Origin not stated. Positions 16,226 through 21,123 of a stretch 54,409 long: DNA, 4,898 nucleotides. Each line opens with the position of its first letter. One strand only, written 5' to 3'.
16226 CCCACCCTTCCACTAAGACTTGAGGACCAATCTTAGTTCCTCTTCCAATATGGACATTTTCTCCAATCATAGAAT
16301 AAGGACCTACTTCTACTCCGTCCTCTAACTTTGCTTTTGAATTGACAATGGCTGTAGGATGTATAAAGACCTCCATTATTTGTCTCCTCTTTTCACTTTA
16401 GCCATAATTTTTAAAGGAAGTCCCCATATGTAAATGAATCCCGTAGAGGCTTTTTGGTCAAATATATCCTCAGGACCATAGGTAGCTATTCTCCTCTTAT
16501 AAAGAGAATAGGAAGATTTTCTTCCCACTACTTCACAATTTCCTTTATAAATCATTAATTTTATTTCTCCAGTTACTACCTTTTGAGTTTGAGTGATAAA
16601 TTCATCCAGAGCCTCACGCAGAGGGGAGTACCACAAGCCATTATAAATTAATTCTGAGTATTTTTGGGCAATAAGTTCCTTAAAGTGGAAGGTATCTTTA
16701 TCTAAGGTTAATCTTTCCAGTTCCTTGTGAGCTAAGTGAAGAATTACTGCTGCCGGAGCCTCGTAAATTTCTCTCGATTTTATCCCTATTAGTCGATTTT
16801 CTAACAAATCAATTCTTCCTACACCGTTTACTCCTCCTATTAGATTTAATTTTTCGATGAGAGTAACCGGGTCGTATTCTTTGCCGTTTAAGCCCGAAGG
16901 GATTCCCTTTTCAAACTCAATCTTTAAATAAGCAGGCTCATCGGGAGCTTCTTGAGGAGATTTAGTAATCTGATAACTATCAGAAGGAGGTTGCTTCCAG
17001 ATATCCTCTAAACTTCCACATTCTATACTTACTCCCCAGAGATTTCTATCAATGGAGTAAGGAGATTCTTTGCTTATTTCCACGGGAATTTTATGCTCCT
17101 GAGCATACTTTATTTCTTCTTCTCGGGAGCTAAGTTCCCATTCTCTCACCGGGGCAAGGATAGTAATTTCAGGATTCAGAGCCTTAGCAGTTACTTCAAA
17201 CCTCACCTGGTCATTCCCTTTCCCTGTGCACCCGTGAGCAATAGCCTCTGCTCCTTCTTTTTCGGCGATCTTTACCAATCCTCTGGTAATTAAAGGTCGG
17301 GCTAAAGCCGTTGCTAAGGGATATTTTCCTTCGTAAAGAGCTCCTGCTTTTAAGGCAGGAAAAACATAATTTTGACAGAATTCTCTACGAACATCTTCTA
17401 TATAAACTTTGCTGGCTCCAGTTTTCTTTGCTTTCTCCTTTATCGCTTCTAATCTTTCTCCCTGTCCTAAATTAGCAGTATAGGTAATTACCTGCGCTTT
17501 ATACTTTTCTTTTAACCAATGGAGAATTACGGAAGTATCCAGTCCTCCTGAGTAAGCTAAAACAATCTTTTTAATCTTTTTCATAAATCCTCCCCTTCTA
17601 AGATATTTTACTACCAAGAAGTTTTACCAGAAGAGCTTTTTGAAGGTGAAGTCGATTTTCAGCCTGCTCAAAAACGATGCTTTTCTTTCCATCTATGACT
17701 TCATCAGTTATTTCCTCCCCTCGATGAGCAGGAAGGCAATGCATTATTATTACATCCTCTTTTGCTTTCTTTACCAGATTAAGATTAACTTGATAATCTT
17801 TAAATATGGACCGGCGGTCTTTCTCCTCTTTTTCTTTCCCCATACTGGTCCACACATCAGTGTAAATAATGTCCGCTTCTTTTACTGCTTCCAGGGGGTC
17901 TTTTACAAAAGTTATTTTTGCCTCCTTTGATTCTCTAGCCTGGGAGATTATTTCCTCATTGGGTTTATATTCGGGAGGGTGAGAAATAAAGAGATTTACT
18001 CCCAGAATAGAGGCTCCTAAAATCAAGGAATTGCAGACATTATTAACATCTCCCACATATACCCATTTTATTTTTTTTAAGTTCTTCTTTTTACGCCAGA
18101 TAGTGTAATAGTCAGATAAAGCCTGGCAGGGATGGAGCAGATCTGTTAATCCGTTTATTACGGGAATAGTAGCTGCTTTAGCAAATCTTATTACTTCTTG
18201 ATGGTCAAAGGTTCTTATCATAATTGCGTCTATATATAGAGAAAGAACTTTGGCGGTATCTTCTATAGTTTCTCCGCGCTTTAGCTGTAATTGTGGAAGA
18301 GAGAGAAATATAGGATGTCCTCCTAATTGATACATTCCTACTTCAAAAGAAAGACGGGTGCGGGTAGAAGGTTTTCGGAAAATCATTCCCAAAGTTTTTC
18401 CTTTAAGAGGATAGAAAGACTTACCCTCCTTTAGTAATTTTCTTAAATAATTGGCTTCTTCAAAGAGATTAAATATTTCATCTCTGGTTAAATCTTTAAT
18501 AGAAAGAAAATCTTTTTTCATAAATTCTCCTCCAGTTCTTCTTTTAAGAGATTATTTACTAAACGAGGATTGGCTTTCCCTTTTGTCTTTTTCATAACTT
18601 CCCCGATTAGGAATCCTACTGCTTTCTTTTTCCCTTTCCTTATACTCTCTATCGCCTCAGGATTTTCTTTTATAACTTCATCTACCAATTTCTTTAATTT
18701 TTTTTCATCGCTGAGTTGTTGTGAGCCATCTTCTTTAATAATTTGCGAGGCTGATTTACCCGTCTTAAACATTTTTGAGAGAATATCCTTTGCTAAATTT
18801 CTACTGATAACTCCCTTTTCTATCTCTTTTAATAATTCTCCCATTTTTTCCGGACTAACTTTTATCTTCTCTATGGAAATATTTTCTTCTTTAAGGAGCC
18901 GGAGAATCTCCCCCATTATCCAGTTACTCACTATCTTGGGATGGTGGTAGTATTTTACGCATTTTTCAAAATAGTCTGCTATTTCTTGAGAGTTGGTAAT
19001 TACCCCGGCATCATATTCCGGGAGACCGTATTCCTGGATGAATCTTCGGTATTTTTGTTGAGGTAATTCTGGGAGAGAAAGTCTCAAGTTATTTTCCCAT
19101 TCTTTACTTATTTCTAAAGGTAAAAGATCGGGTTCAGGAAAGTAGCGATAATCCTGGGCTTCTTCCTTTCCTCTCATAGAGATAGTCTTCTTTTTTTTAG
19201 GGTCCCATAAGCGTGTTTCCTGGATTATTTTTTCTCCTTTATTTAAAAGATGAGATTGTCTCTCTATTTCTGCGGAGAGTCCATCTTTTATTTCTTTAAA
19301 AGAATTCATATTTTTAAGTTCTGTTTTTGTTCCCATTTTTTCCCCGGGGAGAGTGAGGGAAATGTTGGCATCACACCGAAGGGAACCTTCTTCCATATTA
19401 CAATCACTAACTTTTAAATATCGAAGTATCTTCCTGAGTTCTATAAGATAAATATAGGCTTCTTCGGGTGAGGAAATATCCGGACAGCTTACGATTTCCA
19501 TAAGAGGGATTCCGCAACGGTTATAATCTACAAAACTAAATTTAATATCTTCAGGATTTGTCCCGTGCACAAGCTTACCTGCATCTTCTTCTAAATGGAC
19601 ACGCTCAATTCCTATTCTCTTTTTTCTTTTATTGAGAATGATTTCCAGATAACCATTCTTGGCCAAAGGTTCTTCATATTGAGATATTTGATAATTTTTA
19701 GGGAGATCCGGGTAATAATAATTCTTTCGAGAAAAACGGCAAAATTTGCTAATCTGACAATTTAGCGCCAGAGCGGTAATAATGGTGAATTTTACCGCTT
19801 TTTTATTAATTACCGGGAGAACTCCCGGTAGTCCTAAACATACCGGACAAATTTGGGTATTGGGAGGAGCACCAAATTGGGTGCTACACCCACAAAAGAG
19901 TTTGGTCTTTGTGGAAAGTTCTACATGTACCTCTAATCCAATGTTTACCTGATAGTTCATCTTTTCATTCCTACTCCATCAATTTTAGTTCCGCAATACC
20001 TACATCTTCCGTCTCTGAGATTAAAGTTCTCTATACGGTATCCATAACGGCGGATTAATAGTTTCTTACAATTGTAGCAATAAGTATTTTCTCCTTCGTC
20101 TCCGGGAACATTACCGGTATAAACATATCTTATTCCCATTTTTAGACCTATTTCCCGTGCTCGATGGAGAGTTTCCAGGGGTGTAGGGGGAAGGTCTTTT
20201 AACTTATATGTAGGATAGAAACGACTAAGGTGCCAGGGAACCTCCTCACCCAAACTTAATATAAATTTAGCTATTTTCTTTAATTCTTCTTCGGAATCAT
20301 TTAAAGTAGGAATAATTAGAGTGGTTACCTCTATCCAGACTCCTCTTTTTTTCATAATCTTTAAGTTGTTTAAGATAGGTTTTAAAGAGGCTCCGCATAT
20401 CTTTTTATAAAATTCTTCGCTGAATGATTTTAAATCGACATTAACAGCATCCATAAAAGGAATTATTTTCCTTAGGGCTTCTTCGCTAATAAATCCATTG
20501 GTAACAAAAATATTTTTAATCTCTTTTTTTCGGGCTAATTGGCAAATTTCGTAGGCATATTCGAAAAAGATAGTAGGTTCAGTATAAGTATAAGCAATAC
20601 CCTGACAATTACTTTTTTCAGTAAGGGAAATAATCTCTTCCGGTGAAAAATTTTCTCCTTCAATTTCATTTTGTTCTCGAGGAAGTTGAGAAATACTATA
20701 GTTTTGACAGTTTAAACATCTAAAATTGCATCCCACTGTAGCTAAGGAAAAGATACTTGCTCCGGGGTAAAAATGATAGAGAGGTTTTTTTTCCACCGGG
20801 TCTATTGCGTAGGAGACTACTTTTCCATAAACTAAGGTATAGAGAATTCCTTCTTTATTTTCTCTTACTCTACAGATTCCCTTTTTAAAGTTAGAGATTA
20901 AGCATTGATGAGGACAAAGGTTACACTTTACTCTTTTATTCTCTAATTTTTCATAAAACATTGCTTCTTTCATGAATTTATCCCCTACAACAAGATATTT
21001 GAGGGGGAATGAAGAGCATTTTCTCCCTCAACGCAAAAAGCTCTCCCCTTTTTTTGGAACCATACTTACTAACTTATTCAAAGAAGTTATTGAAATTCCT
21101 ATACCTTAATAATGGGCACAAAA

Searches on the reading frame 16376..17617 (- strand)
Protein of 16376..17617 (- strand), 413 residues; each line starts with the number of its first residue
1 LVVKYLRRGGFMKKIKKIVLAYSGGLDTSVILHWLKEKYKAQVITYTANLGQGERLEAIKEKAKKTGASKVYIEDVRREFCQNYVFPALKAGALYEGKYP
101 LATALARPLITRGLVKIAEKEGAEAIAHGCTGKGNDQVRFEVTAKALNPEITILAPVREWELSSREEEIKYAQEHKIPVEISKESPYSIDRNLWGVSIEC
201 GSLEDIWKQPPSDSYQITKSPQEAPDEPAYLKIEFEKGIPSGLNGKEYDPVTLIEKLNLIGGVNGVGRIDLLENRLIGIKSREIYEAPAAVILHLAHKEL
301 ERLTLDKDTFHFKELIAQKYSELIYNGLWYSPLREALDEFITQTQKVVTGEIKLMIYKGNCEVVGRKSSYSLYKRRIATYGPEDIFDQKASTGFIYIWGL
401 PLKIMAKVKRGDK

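Call 16: search_protein_families(library=pfam, proteins=[window:16376-17617:-], max_evalue=0.00001)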
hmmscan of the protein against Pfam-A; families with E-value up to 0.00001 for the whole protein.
window:16376-17617:- (413 aa): 2 families
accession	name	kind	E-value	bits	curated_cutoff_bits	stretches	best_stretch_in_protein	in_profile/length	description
PF20979.2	Arginosuc_syn_C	-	2.6e-90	302.3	27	1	187-404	1-218/219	Arginosuccinate synthase C-terminal domain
PF00764.25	Arginosuc_synth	-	1.8e-68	230.1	27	1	17-178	1-162/162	Arginosuccinate synthase N-terminal HUP domain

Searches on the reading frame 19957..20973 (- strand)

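Call 17: search_protein_families(library=pfam, proteins=[window:19957-20973:-], max_evalue=0.00001)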
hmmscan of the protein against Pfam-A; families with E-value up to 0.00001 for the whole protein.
window:19957-20973:- (338 aa): 2 families
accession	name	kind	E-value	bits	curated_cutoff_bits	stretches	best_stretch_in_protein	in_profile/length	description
PF04055.27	Radical_SAM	-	3.5e-24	86.3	29.5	1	79-237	4-165/166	Radical SAM superfamily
PF13353.11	Fer4_12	-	7.1e-07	30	22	1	76-178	9-110/137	4Fe-4S single cluster domain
